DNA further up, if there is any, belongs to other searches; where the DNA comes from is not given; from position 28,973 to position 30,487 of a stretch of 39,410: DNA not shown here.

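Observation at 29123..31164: Bacterial split Tm-1 pair (UPF0261 plus PEP-hydrolase-like TIM barrel) embedded in the regulon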

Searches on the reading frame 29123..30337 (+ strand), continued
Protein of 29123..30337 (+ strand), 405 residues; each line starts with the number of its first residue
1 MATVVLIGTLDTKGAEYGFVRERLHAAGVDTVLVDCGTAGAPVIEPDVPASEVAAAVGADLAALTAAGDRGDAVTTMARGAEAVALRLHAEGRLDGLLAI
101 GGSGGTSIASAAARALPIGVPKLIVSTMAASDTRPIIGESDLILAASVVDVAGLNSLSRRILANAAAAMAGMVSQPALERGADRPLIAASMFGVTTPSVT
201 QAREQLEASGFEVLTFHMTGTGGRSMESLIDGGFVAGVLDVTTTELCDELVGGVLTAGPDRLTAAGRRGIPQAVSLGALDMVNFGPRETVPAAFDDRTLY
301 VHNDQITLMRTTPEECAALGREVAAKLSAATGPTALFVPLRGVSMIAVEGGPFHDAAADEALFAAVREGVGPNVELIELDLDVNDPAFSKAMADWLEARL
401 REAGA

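Call 49: get_annotated_region(hit=H11, flank=9000)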
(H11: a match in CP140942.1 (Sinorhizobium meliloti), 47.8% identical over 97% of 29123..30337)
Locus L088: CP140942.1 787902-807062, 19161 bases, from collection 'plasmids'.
description: Sinorhizobium meliloti strain ml66 plasmid pSymA, complete sequence
organism: Sinorhizobium meliloti (NCBI taxid 382)
taxonomy: Bacteria; Pseudomonadota; Alphaproteobacteria; Hyphomicrobiales; Rhizobiaceae; Sinorhizobium; Sinorhizobium meliloti
host: -; source: Medicago lupulina,whole organism; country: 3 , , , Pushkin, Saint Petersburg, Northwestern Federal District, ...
typing (MOB-suite, as given by PLSDB): conjugative; relaxase MOBQ; mating-pair formation MPF_T
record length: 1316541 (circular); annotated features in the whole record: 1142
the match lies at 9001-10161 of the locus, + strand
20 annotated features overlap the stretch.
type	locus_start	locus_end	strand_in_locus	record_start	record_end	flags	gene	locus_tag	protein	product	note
CDS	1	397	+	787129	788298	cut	-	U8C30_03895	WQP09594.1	mandelate racemase/muconate lactonizing enzyme family protein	-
CDS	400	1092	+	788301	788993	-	-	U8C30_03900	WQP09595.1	FadR/GntR family transcriptional regulator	-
CDS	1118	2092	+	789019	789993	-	-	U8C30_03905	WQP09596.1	NAD(P)-dependent oxidoreductase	-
CDS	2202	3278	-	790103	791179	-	-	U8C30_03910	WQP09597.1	ABC transporter ATP-binding protein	-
CDS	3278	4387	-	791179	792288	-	-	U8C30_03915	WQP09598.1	ABC transporter ATP-binding protein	-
CDS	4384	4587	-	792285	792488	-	-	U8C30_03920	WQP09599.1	hypothetical protein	-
CDS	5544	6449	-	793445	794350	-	-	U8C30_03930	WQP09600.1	sugar ABC transporter permease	-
CDS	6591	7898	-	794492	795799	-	-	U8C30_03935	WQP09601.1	extracellular solute-binding protein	-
CDS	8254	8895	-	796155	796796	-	-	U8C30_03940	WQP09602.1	helix-turn-helix domain-containing protein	-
CDS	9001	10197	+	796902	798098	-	-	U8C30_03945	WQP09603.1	Tm-1-like ATP-binding domain-containing protein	-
CDS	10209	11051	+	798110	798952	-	-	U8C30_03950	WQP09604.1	phosphoenolpyruvate hydrolase family protein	-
CDS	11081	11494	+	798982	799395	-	-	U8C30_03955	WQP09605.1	cupin domain-containing protein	-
CDS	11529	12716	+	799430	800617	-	-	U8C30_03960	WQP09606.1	Xaa-Pro peptidase family protein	-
CDS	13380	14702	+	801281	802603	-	-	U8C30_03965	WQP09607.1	MFS transporter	-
CDS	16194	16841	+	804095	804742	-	-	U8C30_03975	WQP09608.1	dihydrofolate reductase family protein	-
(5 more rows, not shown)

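Call 50: get_annotated_region(hit=H17, flank=9000)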
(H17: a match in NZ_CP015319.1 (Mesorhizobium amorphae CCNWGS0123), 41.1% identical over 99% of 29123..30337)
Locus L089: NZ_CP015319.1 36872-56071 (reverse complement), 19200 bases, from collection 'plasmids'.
description: Mesorhizobium amorphae CCNWGS0123 plasmid pM0123a
organism: Mesorhizobium amorphae CCNWGS0123 (NCBI taxid 1082933)
taxonomy: Bacteria; Pseudomonadota; Alphaproteobacteria; Hyphomicrobiales; Phyllobacteriaceae; Mesorhizobium; Mesorhizobium amorphae; Mesorhizobium amorphae CCNWGS0123
host: -; source: Robinia pseudoacacia,cell culture; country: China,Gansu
typing (MOB-suite, as given by PLSDB): mobilizable; relaxase MOBP
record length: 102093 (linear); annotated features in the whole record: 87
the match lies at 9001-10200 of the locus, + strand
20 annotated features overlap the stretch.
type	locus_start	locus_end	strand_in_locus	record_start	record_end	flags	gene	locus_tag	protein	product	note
CDS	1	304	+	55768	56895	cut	-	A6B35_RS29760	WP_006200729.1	S-(hydroxymethyl)glutathione dehydrogenase/class III alcohol dehydrogenase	GO:0006113 - fermentation [Evidence IEA]; GO:0009404 - toxin metabolic process [Evidence IEA]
CDS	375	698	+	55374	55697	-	-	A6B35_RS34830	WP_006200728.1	MocE family 2Fe-2S type ferredoxin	-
CDS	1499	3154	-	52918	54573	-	-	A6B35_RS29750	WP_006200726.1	ABC transporter ATP-binding protein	-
CDS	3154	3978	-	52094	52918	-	-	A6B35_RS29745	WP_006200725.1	ABC transporter permease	-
CDS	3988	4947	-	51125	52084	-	-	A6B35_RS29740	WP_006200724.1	ABC transporter permease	GO:0055085 - transmembrane transport [Evidence IEA]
CDS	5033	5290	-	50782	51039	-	-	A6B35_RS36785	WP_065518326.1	hypothetical protein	-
CDS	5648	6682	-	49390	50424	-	-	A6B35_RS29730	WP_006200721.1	Gfo/Idh/MocA family oxidoreductase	-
CDS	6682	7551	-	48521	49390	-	-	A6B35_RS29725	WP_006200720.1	TIM barrel protein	-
CDS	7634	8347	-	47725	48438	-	-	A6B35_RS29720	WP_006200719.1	GntR family transcriptional regulator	-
CDS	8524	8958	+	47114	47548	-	-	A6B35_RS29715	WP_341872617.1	cupin domain-containing protein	-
CDS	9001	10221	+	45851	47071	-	-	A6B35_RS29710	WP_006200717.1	Tm-1-like ATP-binding domain-containing protein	-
CDS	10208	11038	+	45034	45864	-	-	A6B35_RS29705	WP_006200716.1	phosphoenolpyruvate hydrolase family protein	-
CDS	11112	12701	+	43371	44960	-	-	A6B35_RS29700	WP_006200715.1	ABC transporter substrate-binding protein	-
CDS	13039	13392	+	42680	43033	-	-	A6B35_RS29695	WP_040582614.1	transposase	GO:0006313 - DNA transposition [Evidence IEA]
CDS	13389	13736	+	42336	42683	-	tnpB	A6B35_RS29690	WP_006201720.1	IS66 family insertion sequence element accessory protein TnpB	-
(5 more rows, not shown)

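Call 74: find_encoding_contigs(protein=P0001, flank=1000, max_places=2)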
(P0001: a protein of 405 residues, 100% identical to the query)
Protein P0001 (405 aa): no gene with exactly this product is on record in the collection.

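Call 86: search_protein_families(library=ncbifam, proteins=[window:29123-30337:+], max_evalue=0.001)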
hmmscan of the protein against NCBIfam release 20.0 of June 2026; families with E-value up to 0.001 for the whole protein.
window:29123-30337:+ (405 aa): 4 families
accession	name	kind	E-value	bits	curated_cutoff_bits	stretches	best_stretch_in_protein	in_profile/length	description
NF002674.0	PRK02399.1-2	subfamily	2.2e-165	550.3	335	1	1-401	2-402/410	hypothetical protein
NF002673.0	PRK02399.1-1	equivalog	1.7e-127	425.7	520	1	2-394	3-393/404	hypothetical protein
NF002675.0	PRK02399.1-3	equivalog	6.8e-116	387.3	648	1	3-394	3-391/398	hypothetical protein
NF002676.0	PRK02399.1-4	equivalog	1.5e-97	327.1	556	1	3-395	6-399/415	hypothetical protein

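Call 102: predict_structure(alignment_id=A3)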
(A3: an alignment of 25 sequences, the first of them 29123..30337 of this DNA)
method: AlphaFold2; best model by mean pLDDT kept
length: 405 residues; sequences in the alignment: 25
mean_pLDDT: 85.1   pTM: 0.78
mean pLDDT of the five models: 85.1, 84.7, 83.7, 82.8, 78.2
residues with pLDDT >= 90: 179; 70-90: 166; 50-70: 55; < 50: 5
segments of 3 or more residues with pLDDT < 50: 142-144
pLDDT, mean of each block of 10 residues (from residue 1): 95 94 98 96 97 97 90 92 97 94 84 86 75 60 52 79 91 78 83 83 94 84 83 91 66 68 88 78 82 87 82 87 90 91 66 79 91 92 90 97 80
secondary structure, 60 per line:
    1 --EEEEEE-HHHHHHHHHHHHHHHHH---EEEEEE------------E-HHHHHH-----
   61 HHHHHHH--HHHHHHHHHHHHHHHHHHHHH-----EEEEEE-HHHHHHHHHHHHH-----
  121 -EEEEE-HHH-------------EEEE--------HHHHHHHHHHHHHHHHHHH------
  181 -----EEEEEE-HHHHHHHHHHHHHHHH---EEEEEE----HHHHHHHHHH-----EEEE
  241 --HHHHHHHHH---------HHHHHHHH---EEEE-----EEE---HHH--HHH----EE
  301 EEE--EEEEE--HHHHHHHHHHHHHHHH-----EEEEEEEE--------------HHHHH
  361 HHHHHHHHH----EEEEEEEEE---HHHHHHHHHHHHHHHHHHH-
elements in order: E3-8 H10-26 E30-35 H50-55 H61-67 H70-90 E96-101 H103-115 E122-126 E144-147 H156-174 E186-191 H193-208 E212-217 H222-231 E237-240 H243-251 H261-268 E272-275 E281-283 E299-303 E306-310 H313-328 E334-341 H356-369 E374-382 H386-404

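Call 104: fold_search(model_id=the predicted structure, library=pdb)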
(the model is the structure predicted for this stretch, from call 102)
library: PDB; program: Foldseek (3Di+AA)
matches with E <= 10: 1689; with E <= 0.001: 53
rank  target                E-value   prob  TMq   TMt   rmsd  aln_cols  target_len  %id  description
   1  3wrx_B                6.2e-36  1.00  0.81  0.78   4.4       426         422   37  Crystal structure of helicase complex 1 (released 2014-08-13)
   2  3wrw_D                6.5e-36  1.00  0.81  0.81   4.1       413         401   38  Crystal structure of the N-terminal domain of resistance protein (released 2014-08-13)
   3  3wry_B                1.6e-35  1.00  0.80  0.77   4.4       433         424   36  Crystal structure of helicase complex 2 (released 2014-08-13)
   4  3wrx_A                2.3e-35  1.00  0.86  0.85   3.7       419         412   38  Crystal structure of helicase complex 1 (released 2014-08-13)
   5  3wry_A                2.5e-35  1.00  0.86  0.84   3.5       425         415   37  Crystal structure of helicase complex 2 (released 2014-08-13)
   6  3wrw_A                3.2e-35  1.00  0.84  0.84   3.6       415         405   38  Crystal structure of the N-terminal domain of resistance protein (released 2014-08-13)
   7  9mpy_A                4.5e-35  1.00  0.65  0.66   7.0       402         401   36  Structure of Saro_1862, a UPF0261 domain protein from Novosphingobium aromaticivorans with bound acetovanillone (released 2025-09-24)
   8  9mpy_B                7.8e-35  1.00  0.66  0.66   6.9       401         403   36  Structure of Saro_1862, a UPF0261 domain protein from Novosphingobium aromaticivorans with bound acetovanillone (released 2025-09-24)
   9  3wrw_C                9.8e-35  1.00  0.82  0.83   3.6       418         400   36  Crystal structure of the N-terminal domain of resistance protein (released 2014-08-13)
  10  3wrw_B                2.7e-34  1.00  0.84  0.84   3.1       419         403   36  Crystal structure of the N-terminal domain of resistance protein (released 2014-08-13)
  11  3wrw_E                1.2e-32  1.00  0.79  0.83   3.9       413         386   37  Crystal structure of the N-terminal domain of resistance protein (released 2014-08-13)
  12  3wrw_F                1.4e-31  1.00  0.76  0.80   4.1       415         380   35  Crystal structure of the N-terminal domain of resistance protein (released 2014-08-13)
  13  3wrv_A                2.6e-12  1.00  0.37  0.75   3.8       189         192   36  Crystal structure of NN domain of resistance protein (released 2014-08-13)
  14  3wrv_B                1.1e-10  1.00  0.35  0.77   3.0       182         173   35  Crystal structure of NN domain of resistance protein (released 2014-08-13)
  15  4rih_B                2.5e-06  0.99  0.19  0.21  20.1       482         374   14  Chimeric Glycosyltransferase LanGT2S8Ac, carbasugar substrate complex (released 2015-01-28)
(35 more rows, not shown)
